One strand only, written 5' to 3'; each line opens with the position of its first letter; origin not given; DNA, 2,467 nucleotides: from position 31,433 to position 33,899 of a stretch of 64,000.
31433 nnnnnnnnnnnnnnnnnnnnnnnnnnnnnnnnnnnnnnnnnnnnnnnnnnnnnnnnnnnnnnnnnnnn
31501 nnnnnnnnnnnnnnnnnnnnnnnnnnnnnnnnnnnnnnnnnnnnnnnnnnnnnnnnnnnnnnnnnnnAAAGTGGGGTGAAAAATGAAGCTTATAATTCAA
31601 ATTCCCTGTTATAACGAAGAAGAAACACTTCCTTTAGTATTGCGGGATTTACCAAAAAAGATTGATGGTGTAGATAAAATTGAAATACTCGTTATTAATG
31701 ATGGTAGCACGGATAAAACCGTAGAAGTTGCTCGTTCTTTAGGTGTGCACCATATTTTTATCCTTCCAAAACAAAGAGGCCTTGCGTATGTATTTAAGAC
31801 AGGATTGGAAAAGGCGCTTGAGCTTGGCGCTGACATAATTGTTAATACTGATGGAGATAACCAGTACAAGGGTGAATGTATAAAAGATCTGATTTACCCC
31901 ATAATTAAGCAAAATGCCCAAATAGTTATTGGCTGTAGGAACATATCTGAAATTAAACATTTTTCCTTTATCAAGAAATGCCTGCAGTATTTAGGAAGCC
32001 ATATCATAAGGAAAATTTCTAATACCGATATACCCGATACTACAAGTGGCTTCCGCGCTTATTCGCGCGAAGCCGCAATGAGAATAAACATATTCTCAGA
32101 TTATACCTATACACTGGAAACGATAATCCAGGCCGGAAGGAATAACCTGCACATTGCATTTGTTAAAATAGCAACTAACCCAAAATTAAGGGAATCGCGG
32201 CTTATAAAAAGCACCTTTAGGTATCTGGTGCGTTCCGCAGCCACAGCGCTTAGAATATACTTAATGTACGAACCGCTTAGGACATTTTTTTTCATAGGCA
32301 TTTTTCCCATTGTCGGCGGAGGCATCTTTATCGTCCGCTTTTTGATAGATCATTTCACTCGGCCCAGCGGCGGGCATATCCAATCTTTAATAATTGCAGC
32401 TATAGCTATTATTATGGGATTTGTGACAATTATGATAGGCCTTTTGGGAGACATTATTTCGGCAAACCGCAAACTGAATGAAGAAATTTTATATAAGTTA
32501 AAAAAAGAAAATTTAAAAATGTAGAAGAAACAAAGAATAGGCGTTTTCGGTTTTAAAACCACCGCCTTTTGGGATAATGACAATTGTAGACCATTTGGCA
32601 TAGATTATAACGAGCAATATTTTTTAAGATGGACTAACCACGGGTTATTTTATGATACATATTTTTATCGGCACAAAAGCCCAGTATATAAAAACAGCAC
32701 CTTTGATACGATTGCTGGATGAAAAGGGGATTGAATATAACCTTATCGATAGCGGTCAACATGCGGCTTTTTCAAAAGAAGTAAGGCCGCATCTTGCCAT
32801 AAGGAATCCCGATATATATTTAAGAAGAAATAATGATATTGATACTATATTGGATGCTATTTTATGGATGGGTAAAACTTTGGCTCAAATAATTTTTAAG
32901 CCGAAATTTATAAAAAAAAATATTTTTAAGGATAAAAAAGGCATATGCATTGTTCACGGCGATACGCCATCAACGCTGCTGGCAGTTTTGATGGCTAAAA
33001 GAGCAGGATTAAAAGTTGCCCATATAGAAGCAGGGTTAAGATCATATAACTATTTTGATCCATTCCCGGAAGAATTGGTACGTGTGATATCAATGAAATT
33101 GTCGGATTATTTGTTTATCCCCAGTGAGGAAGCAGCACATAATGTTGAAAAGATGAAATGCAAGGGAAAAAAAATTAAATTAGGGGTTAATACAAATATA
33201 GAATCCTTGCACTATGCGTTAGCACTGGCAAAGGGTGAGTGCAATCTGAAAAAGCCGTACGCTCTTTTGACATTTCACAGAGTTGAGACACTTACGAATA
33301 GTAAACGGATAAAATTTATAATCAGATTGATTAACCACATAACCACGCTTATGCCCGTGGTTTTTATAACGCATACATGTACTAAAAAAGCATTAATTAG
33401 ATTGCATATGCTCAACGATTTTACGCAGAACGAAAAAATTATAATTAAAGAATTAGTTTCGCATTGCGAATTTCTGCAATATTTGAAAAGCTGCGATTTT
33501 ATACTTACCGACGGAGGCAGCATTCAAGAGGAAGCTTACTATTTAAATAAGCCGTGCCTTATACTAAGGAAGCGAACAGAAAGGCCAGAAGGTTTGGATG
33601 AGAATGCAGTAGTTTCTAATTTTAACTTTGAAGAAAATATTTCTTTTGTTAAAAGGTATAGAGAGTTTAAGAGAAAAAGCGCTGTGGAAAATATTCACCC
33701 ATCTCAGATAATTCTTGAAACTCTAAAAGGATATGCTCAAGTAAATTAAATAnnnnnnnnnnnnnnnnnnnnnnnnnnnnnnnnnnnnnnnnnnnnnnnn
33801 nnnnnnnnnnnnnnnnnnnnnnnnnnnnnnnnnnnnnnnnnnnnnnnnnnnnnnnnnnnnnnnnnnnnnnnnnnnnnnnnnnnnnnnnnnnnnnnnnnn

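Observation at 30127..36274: Methyltransferase-dense segment: four class I SAM MTases alternating with GT2s and WecB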

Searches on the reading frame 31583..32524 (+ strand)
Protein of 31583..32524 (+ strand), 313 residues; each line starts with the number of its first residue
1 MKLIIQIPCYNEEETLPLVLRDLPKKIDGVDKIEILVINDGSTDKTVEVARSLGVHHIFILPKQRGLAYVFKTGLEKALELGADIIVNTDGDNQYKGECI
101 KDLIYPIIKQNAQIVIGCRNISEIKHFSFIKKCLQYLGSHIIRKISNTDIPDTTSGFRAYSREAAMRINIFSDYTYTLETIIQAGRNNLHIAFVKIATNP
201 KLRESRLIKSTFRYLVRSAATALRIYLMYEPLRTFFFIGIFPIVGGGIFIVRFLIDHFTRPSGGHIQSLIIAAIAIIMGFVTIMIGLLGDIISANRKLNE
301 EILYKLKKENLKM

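Call 4: search_protein_families(library=pfam, proteins=[window:31583-32524:+], max_evalue=0.01)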
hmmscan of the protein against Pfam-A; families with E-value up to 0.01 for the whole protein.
window:31583-32524:+ (313 aa): 1 family
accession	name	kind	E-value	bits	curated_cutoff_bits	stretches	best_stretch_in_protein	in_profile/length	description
PF00535.33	Glycos_transf_2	-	1.3e-22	81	23.3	1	7-166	4-165/168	Glycosyl transferase family 2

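Call 5: search_protein_families(library=ncbifam, proteins=[window:31583-32524:+], max_evalue=0.01)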
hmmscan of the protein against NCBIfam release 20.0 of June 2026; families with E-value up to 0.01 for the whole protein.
window:31583-32524:+ (313 aa): 15 families
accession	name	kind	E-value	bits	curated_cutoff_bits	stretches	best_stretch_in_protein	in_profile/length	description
TIGR04182.1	glyco_TIGR04182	equivalog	2.2e-27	96.2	325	1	4-296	3-286/293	S-layer glycoprotein N-glycosyltransferase AglJ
NF047588.1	GlcsyltransPgfSStrep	equivalog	4.6e-16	58.9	500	1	1-293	1-288/308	glycosyltransferase PgfS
NF041391.1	DPhHxTase_Halo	equivalog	1.9e-14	53.2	375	1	9-206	3-191/213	dolichyl-phosphate hexose transferase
NF058614.1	PPMAGASynPpgS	equivalog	2e-14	53.5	370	1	5-171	4-168/226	polyprenyl-phospho-N-acetylgalactosaminyl synthase PpgS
NF007986.1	PRK10714.1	equivalog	2.3e-09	36.7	529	1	2-293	7-294/316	undecaprenyl-phosphate 4-deoxy-4-formamido-L-arabinose transferase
TIGR03937.1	PgaC_IcaA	equivalog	1.7e-08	33.9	422.3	1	5-110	49-153/407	poly-beta-1,6-N-acetyl-D-glucosamine synthase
TIGR04283.1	glyco_like_mftF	equivalog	4.9e-08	32.8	182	1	5-75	3-68/221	TIGR04283 family arsenosugar biosynthesis glycosyltransferase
NF041875.1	EPS_EpsD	equivalog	1.1e-06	28.3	370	1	5-118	3-115/325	exopolysaccharide biosynthesis glycosyltransferase EpsD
NF007482.0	PRK10073.1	equivalog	5.3e-06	25.7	423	1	2-78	7-84/334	glycosyltransferase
NF038302.1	EPS_HpsE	equivalog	6.3e-06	25.4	300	1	2-95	2-99/307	hormogonium polysaccharide biosynthesis glycosyltransferase HpsE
NF010496.0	PRK13915.1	equivalog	2.7e-05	23.4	262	1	5-108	35-143/307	glucosyl-3-phosphoglycerate synthase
TIGR03111.1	glyc2_xrt_Gpos1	hypoth_equivalog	0.00087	18.2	363.95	1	4-110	52-159/439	TIGR03111 family XrtG-associated glycosyltransferase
TIGR01556.1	rhamnosyltran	subfamily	0.0012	18.1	200.55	1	23-125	13-117/281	rhamnosyltransferase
NF041865.1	EpsU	equivalog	0.002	17.2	700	1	3-98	41-138/394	exopolysaccharide biosynthesis GT2 family glycosyltransferase EpsU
NF050113.1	gal_furan_GlfT1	equivalog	0.0068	15.8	330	1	34-109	30-106/290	galactofuranosyltransferase GlfT1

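Call 30: search_solved_structures(query=window:31583-32524:+, max_evalue=0.00001)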
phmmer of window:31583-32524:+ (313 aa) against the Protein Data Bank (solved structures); distinct sequences matched with E-value up to 0.00001: 4.
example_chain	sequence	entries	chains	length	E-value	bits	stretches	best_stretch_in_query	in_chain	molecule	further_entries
5mlz_A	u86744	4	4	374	1.5e-11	47.3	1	1-183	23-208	Dolichol monophosphate mannose synthase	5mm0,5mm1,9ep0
9hwj_A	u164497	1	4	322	1.6e-08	37.4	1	2-293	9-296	Undecaprenyl-phosphate 4-deoxy-4-formamido-L-arabinose transferase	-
9bhc_C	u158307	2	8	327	7.4e-07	32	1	2-293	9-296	Undecaprenyl-phosphate 4-deoxy-4-formamido-L-arabinose transferase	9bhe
8vxh_A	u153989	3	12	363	1.1e-06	31.4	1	2-293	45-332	Undecaprenyl-phosphate 4-deoxy-4-formamido-L-arabinose transferase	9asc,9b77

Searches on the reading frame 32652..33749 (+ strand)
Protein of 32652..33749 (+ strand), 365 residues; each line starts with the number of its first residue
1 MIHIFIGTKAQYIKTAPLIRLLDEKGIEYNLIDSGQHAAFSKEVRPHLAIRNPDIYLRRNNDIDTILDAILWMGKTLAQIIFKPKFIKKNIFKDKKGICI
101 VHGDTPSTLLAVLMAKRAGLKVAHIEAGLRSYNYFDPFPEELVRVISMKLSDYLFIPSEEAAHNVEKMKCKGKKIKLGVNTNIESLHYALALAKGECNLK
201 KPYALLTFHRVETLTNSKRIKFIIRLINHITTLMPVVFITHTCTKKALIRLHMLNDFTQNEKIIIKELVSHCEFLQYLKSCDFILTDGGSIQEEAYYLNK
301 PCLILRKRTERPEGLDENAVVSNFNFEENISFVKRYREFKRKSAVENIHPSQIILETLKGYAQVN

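Call 4: search_protein_families(library=pfam, proteins=[window:32652-33749:+], max_evalue=0.01)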
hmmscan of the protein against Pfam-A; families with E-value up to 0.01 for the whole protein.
window:32652-33749:+ (365 aa): 1 family
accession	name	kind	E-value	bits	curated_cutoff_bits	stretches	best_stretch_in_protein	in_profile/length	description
PF02350.25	Epimerase_2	-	1.1e-58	199.2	30.6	1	23-322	5-301/347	UDP-N-acetylglucosamine 2-epimerase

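Call 5: search_protein_families(library=ncbifam, proteins=[window:32652-33749:+], max_evalue=0.01)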
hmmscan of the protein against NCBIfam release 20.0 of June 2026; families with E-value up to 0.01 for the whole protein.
window:32652-33749:+ (365 aa): 2 families
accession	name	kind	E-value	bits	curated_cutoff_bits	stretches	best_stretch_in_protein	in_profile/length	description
TIGR00236.1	wecB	equivalog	4.7e-56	190.5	210.15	1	2-317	3-312/366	non-hydrolyzing UDP-N-acetylglucosamine 2-epimerase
TIGR03568.1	NeuC_NnaA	equivalog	5.1e-17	61.8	235.9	1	2-304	3-305/365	UDP-N-acetylglucosamine 2-epimerase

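Call 31: search_solved_structures(query=window:32652-33749:+, max_evalue=0.00001)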
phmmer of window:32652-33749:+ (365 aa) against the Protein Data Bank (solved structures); distinct sequences matched with E-value up to 0.00001: 24.
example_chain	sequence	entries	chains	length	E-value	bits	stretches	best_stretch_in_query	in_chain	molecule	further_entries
4neq_A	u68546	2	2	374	1.9e-42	148.8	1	3-329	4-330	UDP-N-acetylglucosamine 2-epimerase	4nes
5enz_A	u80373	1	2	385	9.7e-33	116.9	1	5-319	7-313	UDP-GlcNAc 2-epimerase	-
8sxv_A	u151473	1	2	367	2.5e-32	115.5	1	5-314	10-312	UDP-2,3-diacetamido-2,3-dideoxy-glucuronic acid-2-epimerase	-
8sxy_A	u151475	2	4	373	2.7e-32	115.4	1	5-314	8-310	UDP-2,3-diacetamido-2,3-dideoxy-glucuronic acid-2-epimerase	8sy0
8sxw_A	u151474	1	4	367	1.3e-31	113.2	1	5-314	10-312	UDP-2,3-diacetamido-2,3-dideoxy-glucuronic acid-2-epimerase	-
8sy9_A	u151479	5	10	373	1.3e-31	113.1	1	5-314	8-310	UDP-2,3-diacetamido-2,3-dideoxy-glucuronic acid-2-epimerase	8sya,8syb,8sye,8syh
8syd_A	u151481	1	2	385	1.5e-31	113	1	5-313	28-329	UDP-2,3-diacetamido-2,3-dideoxy-glucuronic acid-2-epimerase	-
1o6c_A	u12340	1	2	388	7.4e-31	110.7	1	6-331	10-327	UDP-N-acetylglucosamine 2-epimerase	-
4fkz_A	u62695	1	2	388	7.4e-31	110.7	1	6-331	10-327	UDP-N-acetylglucosamine 2-epimerase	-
7vza_A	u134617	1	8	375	7.1e-30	107.5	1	3-316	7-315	Putative UDP-N-acetylglucosamine 2-epimerase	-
7vyy_A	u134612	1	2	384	7.3e-30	107.4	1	3-316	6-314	Putative UDP-N-acetylglucosamine 2-epimerase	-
7vz6_A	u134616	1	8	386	7.4e-30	107.4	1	3-316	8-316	Putative UDP-N-acetylglucosamine 2-epimerase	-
8ahe_A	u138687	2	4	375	1.4e-26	96.6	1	5-321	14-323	UDP-N-acetylglucosamine 2-epimerase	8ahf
3beo_A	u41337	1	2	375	1.4e-26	96.6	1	5-321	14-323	UDP-N-acetylglucosamine 2-epimerase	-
9cm8_A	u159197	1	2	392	4.5e-25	91.7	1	87-320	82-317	UDP-N-acetylglucosamine 2-epimerase (non-hydrolyzing)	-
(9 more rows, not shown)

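Call 46: find_related_loci(query=A3, collection=metagenome_contigs, flank=10000)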
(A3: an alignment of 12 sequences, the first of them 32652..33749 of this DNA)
Query A3 (365 aa) in metagenome_contigs; peptide patterns used: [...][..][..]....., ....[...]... (x = any residue, [..] = any of these).
600 stretches matched a pattern (row limit reached: there are more); 532 encode a relative of the query (tblastn E <= 1e-3); the best 80 are kept; 80 distinct loci.
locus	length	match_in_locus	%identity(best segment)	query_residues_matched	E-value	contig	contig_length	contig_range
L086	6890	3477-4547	49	2-358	9e-117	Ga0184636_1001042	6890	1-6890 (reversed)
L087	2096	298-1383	46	1-361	2e-116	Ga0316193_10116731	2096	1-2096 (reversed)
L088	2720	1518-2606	43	1-363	1e-111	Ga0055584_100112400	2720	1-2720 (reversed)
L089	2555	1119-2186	45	2-358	6e-112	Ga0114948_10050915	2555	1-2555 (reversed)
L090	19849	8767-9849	47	1-358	1e-106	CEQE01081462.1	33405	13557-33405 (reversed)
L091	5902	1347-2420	45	1-358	6e-106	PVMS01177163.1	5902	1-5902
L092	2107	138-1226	46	1-362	3e-110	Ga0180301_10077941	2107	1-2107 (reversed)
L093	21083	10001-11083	42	1-361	1e-104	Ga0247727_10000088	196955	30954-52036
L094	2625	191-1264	42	2-358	3e-107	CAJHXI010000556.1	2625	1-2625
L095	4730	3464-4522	44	1-358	2e-102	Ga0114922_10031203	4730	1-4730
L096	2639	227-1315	42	1-362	1e-105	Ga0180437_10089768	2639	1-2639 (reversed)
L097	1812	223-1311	42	1-362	4e-108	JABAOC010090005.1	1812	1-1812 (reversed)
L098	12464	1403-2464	43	2-358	1e-100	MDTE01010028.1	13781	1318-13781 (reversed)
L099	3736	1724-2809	45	1-361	1e-101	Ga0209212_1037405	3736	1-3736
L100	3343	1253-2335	43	1-358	5e-100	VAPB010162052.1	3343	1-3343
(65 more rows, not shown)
